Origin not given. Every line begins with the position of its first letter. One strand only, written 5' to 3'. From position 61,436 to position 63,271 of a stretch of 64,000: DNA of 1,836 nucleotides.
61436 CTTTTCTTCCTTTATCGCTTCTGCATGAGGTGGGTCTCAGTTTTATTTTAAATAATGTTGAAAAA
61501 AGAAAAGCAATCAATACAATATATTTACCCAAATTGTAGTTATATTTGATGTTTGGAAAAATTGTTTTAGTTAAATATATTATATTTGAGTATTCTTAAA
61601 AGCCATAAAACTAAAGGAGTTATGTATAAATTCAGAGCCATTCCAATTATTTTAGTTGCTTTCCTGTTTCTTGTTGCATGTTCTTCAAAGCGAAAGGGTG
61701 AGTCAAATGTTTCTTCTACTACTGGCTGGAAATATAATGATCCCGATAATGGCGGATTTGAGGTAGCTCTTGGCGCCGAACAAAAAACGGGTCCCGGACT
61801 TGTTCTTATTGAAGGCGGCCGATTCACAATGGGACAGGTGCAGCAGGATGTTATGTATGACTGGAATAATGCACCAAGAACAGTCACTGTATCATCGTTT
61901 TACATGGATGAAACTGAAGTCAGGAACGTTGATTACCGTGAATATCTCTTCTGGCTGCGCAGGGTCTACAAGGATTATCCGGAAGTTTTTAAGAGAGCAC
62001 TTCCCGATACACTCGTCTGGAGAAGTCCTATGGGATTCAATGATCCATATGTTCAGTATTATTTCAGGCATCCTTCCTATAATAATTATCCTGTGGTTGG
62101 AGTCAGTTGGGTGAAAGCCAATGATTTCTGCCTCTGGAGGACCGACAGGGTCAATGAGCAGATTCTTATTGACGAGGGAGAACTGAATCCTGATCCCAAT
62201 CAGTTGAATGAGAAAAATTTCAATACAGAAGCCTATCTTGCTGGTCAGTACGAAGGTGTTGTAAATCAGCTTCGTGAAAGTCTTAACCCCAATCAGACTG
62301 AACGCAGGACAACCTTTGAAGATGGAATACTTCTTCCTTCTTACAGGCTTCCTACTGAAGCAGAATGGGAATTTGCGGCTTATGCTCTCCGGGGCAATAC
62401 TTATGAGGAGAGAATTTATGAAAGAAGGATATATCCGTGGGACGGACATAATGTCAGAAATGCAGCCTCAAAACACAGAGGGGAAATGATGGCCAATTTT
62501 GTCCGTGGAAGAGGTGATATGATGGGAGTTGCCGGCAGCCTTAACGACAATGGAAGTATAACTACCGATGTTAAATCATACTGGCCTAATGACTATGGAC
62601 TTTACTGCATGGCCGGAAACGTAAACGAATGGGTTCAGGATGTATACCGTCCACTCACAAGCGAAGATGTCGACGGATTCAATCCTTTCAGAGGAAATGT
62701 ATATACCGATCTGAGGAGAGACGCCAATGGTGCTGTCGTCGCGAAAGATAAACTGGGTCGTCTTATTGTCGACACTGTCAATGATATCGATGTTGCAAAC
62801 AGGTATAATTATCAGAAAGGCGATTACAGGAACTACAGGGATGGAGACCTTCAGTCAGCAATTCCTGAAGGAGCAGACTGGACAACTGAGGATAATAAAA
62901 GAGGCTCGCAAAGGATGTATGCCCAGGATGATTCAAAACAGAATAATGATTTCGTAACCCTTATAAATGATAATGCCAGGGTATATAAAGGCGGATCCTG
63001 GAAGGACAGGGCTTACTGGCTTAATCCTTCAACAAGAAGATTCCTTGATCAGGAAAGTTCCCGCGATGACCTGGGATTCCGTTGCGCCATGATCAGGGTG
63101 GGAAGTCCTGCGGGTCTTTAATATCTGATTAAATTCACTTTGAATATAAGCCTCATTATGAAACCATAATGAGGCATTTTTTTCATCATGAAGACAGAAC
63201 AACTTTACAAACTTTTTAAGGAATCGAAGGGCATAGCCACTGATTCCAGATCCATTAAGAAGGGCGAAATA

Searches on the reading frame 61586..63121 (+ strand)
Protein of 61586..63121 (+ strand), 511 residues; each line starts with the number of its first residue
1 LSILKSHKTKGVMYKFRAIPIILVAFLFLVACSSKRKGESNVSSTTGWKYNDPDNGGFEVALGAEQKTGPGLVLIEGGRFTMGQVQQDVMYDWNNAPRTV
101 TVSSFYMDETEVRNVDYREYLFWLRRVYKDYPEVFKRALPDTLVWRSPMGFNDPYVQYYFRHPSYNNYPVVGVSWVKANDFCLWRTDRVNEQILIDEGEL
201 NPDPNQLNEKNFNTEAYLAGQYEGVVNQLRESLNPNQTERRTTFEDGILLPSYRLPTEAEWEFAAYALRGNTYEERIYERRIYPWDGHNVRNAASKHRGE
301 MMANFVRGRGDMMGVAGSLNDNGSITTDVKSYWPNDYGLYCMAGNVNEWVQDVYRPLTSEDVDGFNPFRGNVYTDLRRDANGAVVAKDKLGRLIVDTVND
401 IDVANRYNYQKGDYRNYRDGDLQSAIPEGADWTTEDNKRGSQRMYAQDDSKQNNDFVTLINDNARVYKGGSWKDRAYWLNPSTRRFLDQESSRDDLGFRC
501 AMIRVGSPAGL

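Call 87: search_protein_families(library=pfam, proteins=[window:61586-63121:+], max_evalue=0.001)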
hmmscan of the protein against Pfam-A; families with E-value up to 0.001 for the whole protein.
window:61586-63121:+ (511 aa): 1 family
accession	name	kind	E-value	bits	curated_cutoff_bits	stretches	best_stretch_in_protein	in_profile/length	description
PF03781.23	FGE-sulfatase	-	2.9e-39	135.7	23.3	1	69-366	2-195/255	Sulfatase-modifying factor enzyme 1-like domain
